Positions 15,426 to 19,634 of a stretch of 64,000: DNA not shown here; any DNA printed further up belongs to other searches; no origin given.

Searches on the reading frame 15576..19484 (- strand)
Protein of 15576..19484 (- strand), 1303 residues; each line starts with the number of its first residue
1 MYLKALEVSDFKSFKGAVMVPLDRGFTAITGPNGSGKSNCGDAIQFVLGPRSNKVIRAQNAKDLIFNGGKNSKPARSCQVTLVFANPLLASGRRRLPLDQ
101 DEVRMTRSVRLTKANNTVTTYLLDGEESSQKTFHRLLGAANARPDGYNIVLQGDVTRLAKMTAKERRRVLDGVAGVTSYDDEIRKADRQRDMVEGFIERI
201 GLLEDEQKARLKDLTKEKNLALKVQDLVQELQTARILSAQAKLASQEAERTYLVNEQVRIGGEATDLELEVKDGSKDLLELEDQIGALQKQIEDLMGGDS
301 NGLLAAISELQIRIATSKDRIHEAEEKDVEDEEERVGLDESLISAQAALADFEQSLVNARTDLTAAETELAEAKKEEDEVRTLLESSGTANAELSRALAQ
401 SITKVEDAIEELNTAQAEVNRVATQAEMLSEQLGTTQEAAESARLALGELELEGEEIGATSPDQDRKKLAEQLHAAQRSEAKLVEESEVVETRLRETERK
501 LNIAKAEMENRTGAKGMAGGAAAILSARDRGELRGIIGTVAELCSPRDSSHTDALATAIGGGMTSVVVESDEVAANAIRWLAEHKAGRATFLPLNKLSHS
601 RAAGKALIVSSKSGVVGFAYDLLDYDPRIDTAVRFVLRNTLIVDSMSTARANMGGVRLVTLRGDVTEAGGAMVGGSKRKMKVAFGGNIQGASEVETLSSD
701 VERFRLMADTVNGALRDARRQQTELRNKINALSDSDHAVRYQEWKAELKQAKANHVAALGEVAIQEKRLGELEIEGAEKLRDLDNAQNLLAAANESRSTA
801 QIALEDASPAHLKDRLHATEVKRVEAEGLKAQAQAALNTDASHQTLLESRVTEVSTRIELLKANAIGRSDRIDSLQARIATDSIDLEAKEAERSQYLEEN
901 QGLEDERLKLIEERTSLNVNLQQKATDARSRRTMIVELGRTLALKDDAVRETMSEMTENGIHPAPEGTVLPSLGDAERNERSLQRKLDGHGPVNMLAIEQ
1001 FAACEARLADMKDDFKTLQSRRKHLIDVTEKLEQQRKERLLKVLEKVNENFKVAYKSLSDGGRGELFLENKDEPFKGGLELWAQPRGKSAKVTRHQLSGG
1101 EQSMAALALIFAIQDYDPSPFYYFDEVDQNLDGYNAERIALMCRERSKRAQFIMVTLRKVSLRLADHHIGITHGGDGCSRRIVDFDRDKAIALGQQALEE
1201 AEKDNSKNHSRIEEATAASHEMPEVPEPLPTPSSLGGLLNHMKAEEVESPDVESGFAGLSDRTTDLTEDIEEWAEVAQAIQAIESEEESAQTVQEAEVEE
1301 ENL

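Call 77: search_protein_families(library=pfam, proteins=[window:15576-19484:-], max_evalue=0.001)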
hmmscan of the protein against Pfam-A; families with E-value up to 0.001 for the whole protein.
window:15576-19484:- (1303 aa): 7 families
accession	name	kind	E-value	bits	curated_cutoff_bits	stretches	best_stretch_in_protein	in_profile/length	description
PF02463.25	SMC_N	-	1.1e-59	201.9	40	1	2-1179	1-219/220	RecF/RecN/SMC N terminal domain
PF06470.18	SMC_hinge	-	7.6e-27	94.5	22.5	1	534-651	2-114/116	SMC proteins Flexible Hinge Domain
PF13476.12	AAA_23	-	9.4e-14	53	27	1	6-292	2-193/201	AAA domain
PF13304.12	AAA_21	-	5e-12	46.9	27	2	1021-1156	181-297/304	AAA domain, putative AbiEii toxin, Type IV TA system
PF13555.12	AAA_29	-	1.7e-08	34.6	27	1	3-52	1-50/61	P-loop containing region of AAA domain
PF13175.12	AAA_15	-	5.3e-06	26.7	32.1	1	1-308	1-192/374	AAA ATPase domain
PF00005.33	ABC_tran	-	0.00076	20.5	25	0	27-89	14-70/137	ABC transporter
